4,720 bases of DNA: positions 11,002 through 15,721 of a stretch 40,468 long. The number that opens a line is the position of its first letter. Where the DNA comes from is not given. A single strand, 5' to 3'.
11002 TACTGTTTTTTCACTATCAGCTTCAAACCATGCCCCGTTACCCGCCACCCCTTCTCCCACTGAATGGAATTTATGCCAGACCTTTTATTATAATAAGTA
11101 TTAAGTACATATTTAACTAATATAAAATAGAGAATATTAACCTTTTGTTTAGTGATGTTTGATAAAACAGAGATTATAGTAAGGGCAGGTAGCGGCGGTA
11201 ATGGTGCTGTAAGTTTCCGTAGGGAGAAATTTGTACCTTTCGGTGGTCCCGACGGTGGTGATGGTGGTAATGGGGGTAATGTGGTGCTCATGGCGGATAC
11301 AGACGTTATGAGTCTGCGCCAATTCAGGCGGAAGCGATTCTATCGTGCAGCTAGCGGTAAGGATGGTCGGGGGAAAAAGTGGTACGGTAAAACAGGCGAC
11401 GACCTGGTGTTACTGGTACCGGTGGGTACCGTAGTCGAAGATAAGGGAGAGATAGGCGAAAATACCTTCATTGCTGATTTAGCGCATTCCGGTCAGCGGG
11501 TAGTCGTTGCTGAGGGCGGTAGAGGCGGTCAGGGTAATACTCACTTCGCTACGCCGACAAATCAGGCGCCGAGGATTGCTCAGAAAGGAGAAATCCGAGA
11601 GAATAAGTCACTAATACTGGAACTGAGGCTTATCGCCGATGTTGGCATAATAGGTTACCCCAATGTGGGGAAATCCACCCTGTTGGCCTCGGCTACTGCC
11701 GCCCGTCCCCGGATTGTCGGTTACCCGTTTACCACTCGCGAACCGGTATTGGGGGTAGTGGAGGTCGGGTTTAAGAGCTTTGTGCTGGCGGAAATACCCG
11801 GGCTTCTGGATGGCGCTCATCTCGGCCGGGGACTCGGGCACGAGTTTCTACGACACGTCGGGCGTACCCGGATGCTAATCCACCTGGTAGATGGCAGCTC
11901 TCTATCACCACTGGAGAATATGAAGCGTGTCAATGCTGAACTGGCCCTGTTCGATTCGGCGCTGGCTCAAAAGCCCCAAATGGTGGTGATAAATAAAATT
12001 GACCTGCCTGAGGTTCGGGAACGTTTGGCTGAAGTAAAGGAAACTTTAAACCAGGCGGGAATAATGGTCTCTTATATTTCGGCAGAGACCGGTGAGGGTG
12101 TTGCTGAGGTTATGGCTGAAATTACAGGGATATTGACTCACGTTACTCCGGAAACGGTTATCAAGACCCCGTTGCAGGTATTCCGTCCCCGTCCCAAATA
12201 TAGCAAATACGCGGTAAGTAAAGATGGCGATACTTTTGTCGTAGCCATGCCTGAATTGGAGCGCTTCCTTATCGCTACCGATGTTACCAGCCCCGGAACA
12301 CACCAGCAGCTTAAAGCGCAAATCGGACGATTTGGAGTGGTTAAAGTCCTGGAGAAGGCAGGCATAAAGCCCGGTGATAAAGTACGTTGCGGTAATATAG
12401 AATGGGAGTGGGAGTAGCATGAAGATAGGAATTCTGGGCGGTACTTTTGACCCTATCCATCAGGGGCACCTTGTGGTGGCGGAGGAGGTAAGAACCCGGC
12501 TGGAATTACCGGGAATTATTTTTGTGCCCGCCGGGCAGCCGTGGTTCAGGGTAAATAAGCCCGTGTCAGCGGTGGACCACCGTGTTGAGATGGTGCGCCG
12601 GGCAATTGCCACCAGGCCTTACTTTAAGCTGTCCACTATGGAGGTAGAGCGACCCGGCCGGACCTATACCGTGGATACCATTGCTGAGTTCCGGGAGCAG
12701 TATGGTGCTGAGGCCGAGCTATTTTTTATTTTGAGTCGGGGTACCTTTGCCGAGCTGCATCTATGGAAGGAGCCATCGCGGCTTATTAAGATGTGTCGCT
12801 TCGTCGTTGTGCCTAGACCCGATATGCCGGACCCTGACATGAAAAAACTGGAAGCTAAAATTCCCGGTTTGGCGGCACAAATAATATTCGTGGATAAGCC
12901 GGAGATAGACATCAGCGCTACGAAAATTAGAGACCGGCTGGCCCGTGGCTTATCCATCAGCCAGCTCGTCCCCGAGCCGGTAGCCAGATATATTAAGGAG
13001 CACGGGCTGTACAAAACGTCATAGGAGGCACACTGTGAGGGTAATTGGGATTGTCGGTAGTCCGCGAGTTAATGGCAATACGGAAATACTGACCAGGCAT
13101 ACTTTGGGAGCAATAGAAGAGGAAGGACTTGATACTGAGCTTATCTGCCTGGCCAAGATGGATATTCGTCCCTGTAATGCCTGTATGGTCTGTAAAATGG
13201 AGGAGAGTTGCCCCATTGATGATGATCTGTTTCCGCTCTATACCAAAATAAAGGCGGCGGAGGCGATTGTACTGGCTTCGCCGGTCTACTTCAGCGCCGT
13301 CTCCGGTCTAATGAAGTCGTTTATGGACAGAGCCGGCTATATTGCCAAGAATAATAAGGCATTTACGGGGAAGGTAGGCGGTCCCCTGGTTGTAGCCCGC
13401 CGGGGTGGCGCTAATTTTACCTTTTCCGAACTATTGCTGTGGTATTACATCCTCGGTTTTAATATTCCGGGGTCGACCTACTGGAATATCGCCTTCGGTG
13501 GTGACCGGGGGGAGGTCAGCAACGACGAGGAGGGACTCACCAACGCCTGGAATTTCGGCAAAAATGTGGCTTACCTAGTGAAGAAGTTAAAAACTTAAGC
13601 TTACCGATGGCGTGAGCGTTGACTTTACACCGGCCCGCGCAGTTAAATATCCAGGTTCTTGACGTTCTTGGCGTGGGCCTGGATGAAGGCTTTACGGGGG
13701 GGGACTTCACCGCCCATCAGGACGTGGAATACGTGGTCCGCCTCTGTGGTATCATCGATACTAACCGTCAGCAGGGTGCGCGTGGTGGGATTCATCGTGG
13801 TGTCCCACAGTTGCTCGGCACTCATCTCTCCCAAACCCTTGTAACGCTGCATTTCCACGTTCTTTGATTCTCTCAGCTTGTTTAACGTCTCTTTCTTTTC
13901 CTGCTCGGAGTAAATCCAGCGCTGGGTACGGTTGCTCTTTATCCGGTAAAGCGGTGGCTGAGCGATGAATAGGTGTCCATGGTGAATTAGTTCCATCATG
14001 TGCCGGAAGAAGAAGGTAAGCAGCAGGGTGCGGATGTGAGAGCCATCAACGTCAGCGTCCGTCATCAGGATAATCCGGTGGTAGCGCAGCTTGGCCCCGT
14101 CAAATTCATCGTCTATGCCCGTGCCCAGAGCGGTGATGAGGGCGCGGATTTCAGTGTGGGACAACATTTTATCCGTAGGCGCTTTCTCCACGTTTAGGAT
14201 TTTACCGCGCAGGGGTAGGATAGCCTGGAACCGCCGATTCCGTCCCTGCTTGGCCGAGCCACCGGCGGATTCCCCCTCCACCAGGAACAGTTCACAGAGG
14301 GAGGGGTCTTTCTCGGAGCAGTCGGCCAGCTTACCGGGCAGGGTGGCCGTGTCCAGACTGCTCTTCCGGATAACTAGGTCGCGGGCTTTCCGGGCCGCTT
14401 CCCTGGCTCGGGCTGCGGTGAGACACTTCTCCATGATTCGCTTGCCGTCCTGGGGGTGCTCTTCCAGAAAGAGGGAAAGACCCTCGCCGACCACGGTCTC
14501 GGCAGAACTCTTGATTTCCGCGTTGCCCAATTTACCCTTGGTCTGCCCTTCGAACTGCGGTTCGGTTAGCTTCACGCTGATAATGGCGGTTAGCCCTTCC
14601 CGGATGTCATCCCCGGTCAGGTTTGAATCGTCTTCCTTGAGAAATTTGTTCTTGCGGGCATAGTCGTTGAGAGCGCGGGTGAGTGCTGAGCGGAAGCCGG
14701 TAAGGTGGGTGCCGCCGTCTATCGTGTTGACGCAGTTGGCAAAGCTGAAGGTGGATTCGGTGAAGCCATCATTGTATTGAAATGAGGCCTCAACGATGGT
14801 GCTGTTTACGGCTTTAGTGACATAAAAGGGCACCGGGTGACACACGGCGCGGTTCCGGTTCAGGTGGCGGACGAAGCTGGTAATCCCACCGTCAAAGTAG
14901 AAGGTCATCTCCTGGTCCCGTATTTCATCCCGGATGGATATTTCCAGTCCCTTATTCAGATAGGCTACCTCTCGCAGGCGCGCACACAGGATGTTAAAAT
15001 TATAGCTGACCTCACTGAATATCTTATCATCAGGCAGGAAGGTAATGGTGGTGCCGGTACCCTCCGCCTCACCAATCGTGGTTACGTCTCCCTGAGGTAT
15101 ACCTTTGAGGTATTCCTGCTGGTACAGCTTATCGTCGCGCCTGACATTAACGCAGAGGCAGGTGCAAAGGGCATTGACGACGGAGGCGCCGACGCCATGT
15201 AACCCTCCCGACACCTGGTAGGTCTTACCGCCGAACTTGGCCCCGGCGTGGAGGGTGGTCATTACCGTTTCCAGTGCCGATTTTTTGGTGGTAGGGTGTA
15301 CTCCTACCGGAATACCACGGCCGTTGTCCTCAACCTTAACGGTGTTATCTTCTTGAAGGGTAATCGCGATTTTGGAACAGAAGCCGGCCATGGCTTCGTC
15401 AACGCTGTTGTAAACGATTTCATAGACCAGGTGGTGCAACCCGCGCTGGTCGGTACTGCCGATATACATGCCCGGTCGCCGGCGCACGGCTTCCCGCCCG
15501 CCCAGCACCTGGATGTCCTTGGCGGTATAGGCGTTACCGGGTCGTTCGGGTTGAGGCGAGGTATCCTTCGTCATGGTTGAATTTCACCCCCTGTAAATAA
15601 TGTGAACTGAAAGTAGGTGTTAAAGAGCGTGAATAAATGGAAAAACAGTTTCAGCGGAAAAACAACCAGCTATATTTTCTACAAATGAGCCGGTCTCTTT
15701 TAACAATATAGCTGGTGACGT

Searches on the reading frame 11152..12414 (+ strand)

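Call 27: search_protein_families(library=pfam, proteins=[window:11152-12414:+], max_evalue=0.0001)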
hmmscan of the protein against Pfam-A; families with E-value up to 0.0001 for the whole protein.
window:11152-12414:+ (421 aa): 5 families
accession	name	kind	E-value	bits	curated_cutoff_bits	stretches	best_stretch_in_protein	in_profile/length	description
PF01018.28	GTP1_OBG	-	1.8e-55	187.2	27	1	4-160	2-155/155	GTP1/OBG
PF01926.29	MMR_HSR1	-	1.7e-21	76.9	21.9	1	163-282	1-113/113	50S ribosome-binding GTPase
PF09269.16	DUF1967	-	8.3e-12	45.4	27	1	356-420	4-70/70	Domain of unknown function (DUF1967)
PF02421.24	FeoB_N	-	1.9e-09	37.7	27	1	164-324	3-156/156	Ferrous iron transport protein B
PF03193.22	RsgA_GTPase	-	3.8e-06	27.3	30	1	257-327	39-107/174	RsgA GTPase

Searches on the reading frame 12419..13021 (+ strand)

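Call 90: search_protein_families(library=pfam, proteins=[window:12419-13021:+], max_evalue=0.001)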
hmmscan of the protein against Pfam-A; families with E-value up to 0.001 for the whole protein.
window:12419-13021:+ (201 aa): 1 family
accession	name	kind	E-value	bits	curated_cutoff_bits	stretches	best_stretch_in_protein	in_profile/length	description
PF01467.32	CTP_transf_like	-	1e-24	87.7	21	1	5-173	1-133/133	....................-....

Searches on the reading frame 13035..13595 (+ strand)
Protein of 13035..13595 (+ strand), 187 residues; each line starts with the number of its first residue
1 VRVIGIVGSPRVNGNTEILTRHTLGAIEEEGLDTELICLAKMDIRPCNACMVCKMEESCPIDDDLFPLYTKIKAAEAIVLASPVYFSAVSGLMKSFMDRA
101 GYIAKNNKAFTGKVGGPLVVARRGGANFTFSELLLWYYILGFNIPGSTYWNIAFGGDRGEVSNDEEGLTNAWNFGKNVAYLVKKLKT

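Call 90: search_protein_families(library=pfam, proteins=[window:13035-13595:+], max_evalue=0.001)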
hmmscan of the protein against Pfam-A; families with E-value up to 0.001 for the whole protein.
window:13035-13595:+ (187 aa): 2 families
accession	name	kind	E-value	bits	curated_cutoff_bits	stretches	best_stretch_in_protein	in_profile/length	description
PF03358.20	FMN_red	-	2.5e-33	115.2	24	1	1-154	1-149/152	NADPH-dependent FMN reductase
PF02525.22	Flavodoxin_2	-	4.8e-08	33.4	27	1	1-113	1-126/198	Flavodoxin-like fold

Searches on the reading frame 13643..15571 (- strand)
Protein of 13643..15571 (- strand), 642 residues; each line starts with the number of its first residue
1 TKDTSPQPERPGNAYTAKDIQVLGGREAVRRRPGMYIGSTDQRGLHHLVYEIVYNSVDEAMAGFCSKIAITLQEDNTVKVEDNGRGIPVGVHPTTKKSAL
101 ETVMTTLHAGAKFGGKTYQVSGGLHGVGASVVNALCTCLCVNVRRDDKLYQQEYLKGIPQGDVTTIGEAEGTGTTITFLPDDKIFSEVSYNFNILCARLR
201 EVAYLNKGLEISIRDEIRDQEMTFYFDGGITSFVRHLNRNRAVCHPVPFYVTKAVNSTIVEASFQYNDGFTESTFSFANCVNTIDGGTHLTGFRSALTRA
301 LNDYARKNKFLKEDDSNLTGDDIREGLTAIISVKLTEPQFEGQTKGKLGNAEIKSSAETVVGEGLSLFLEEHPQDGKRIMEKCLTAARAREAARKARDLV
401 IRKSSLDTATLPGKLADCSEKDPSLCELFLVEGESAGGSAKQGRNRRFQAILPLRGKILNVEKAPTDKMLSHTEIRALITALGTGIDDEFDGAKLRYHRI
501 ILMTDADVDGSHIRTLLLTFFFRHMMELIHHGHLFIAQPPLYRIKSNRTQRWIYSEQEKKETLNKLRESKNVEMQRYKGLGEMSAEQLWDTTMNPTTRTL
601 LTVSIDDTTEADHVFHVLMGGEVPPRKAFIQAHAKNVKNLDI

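Call 27: search_protein_families(library=pfam, proteins=[window:13643-15571:-], max_evalue=0.0001)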
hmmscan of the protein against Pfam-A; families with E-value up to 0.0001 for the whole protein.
window:13643-15571:- (642 aa): 4 families
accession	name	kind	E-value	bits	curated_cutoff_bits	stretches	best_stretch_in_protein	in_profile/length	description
PF00204.31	DNA_gyraseB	-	1.3e-57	194.5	27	1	229-398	1-172/173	DNA gyrase B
PF00986.26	DNA_gyraseB_C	-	3.3e-28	98.1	29.8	1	570-631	2-63/63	DNA gyrase B subunit, carboxyl terminus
PF01751.28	Toprim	-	3.4e-18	66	23.1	1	427-538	1-95/96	Toprim domain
PF02518.31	HATPase_c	-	1.1e-15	58.4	26.4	1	40-181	1-108/111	Histidine kinase-, DNA gyrase B-, and HSP90-like ATPase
